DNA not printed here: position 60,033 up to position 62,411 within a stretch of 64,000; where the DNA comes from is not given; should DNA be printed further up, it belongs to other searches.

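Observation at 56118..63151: Candidate new peptide-modification system: four rSAM domains around an aromatic-repeat peptide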

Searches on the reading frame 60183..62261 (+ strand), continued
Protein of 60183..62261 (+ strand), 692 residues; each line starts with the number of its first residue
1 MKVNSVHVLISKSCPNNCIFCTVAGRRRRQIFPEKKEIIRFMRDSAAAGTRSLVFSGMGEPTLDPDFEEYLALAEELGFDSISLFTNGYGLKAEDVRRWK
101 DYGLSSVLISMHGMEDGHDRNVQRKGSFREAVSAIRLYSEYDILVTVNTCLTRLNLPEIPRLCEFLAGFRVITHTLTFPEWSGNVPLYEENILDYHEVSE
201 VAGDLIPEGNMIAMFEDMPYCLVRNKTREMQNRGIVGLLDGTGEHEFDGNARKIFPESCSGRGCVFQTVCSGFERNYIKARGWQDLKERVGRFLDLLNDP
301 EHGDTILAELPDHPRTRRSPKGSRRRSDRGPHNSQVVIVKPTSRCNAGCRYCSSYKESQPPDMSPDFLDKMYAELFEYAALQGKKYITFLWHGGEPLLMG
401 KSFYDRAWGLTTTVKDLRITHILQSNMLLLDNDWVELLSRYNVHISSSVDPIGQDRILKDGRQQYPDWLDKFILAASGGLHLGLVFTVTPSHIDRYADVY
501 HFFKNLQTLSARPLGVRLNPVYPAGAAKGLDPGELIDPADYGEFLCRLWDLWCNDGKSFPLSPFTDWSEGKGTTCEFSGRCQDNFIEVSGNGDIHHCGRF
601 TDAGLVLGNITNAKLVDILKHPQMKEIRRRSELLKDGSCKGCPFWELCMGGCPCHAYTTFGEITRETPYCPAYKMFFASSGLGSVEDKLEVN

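Call 90: fold_search(model_id=the predicted structure, library=pdb)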
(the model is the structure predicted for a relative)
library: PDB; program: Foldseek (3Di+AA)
matches with E <= 10: 1816; with E <= 0.001: 32
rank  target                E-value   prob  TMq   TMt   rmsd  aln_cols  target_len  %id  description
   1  1nqj_A                1.6e-05  1.00  0.33  0.74   3.2       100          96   16  CRYSTAL STRUCTURE OF CLOSTRIDIUM HISTOLYTICUM COLG COLLAGENASE COLLAGEN-BINDING DOMAIN 3B AT 1.0 ANGSTROM RESOLUTION I (released 2003-04-15)
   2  5sv5                  2.2e-05  1.00  0.34  0.71   2.8       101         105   14  1.0 Angstrom Crystal Structure of pre-Peptidase C-terminal Domain of Collagenase from Bacillus anthracis. (released 2016-08-17)
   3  1nqj_B                3.4e-05  1.00  0.35  0.66   3.5       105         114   19  CRYSTAL STRUCTURE OF CLOSTRIDIUM HISTOLYTICUM COLG COLLAGENASE COLLAGEN-BINDING DOMAIN 3B AT 1.0 ANGSTROM RESOLUTION I (released 2003-04-15)
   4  1nqd_A                4.7e-05  1.00  0.36  0.73   2.9       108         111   18  CRYSTAL STRUCTURE OF CLOSTRIDIUM HISTOLYTICUM COLG COLLAGENASE COLLAGEN-BINDING DOMAIN 3B AT 1.65 ANGSTROM RESOLUTION  (released 2003-04-15)
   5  2o8o_A                5.2e-05  1.00  0.35  0.70   4.5       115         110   16  Crystal structure of Clostridium histolyticum colg collagenase collagen-binding domain 3B at 1.35 Angstrom resolution  (released 2007-12-11)
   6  1nqd_B                6.9e-05  1.00  0.36  0.70   2.8       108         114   18  CRYSTAL STRUCTURE OF CLOSTRIDIUM HISTOLYTICUM COLG COLLAGENASE COLLAGEN-BINDING DOMAIN 3B AT 1.65 ANGSTROM RESOLUTION  (released 2003-04-15)
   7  4hpk_B                1.0e-04  1.00  0.35  0.69   3.8       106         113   20  Crystal structure of Clostridium histolyticum colg collagenase collagen-binding domain 3B at 1.35 Angstrom resolution  (released 2012-12-12)
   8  5iku                  1.6e-04  1.00  0.38  0.37   3.9       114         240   18  Crystal structure of the Hathewaya histolytica ColG tandem collagen-binding domain s3as3b in the presence of calcium at  (released 2017-03-15)
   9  9i0y_0                1.6e-04  0.97  0.15  0.27  14.1       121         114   12  Recombinant Ena2A fibers (released 2025-03-12)
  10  3jqw_A                1.7e-04  1.00  0.36  0.67   4.3       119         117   19  Crystal structure of Clostridium histolyticum colH collagenase collagen-binding domain 3 at 2 Angstrom resolution in p (released 2010-09-29)
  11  9i0y_a                1.8e-04  0.97  0.15  0.27  14.1       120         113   12  Recombinant Ena2A fibers (released 2025-03-12)
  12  3jqw_C                2.2e-04  1.00  0.37  0.67   4.0       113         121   19  Crystal structure of Clostridium histolyticum colH collagenase collagen-binding domain 3 at 2 Angstrom resolution in p (released 2010-09-29)
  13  8wc1                  3.2e-04  1.00  0.28  0.41   9.5       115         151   17  A carbohydrate binding domain of a putative pectate lyase (released 2024-09-18)
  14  8hhe_A                3.9e-04  1.00  0.25  0.11   8.3       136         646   12  Crystal structure of Cry5B from Bacillus thuringiensis at 4.5 A resolution (released 2022-12-07)
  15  7kp4_B                4.9e-04  1.00  0.27  0.42   4.7       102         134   16  Crystal structure of human claudin-4 in complex with Clostridium perfringens enterotoxin C-terminal domain (released 2020-12-09)
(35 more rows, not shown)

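Call 94: find_encoding_contigs(protein=P0037, flank=6000, max_places=1)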
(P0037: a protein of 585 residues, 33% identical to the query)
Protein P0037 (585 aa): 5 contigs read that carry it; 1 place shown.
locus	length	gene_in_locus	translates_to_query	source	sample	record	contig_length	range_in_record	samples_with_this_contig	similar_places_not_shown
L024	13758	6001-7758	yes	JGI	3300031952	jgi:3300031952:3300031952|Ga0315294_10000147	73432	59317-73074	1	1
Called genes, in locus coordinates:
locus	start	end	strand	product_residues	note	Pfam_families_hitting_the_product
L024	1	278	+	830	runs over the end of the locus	PF07705:CARDB (faint)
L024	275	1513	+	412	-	PF07719:TPR_2 (faint), PF13428:TPR_14 (faint), PF13432:TPR_16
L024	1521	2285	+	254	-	-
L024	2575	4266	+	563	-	PF00595:PDZ (faint), PF13180:PDZ_2, PF17820:PDZ_6, PF13371:TPR_9 (faint), PF13432:TPR_16, PF14559:TPR_19 (weak), PF00515:TPR_1 (weak), PF07719:TPR_2 (weak), +1 more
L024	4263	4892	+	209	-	-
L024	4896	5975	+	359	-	PF04055:Radical_SAM (weak)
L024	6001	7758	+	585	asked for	PF04055:Radical_SAM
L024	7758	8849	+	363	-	PF04055:Radical_SAM (weak)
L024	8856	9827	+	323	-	PF04055:Radical_SAM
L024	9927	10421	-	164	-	PF02577:BFN_dom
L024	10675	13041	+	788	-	-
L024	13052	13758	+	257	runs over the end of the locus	PF00753:Lactamase_B, PF12706:Lactamase_B_2 (weak)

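Call 95: find_encoding_contigs(protein=P0040, flank=6000, max_places=1)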
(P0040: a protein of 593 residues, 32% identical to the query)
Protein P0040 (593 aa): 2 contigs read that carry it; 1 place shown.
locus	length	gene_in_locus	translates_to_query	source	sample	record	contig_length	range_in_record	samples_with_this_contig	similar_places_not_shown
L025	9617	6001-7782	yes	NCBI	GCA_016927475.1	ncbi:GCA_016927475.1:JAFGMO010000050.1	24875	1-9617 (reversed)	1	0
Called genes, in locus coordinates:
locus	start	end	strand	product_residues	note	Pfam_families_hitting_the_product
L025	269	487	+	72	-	-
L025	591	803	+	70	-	-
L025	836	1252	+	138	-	-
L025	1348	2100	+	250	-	-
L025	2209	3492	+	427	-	PF02321:OEP (faint)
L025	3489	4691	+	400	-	PF25967:RND-MFP_C (faint), PF25989:YknX_C (weak)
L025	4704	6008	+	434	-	PF12704:MacB_PCD, PF02687:FtsX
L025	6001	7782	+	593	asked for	PF04055:Radical_SAM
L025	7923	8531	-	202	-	PF13229:Beta_helix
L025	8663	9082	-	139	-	-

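Call 96: find_encoding_contigs(protein=P0036, flank=6000, max_places=1)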
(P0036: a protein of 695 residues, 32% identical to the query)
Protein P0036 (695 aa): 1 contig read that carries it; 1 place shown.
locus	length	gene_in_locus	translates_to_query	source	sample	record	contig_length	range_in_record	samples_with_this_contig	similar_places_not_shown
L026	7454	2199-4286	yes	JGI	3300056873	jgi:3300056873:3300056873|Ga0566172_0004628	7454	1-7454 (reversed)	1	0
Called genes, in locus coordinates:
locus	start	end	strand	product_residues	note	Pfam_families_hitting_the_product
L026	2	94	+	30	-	?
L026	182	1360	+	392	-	PF04055:Radical_SAM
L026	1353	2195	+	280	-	-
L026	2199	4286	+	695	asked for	PF04055:Radical_SAM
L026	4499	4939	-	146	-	-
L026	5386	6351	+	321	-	-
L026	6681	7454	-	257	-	?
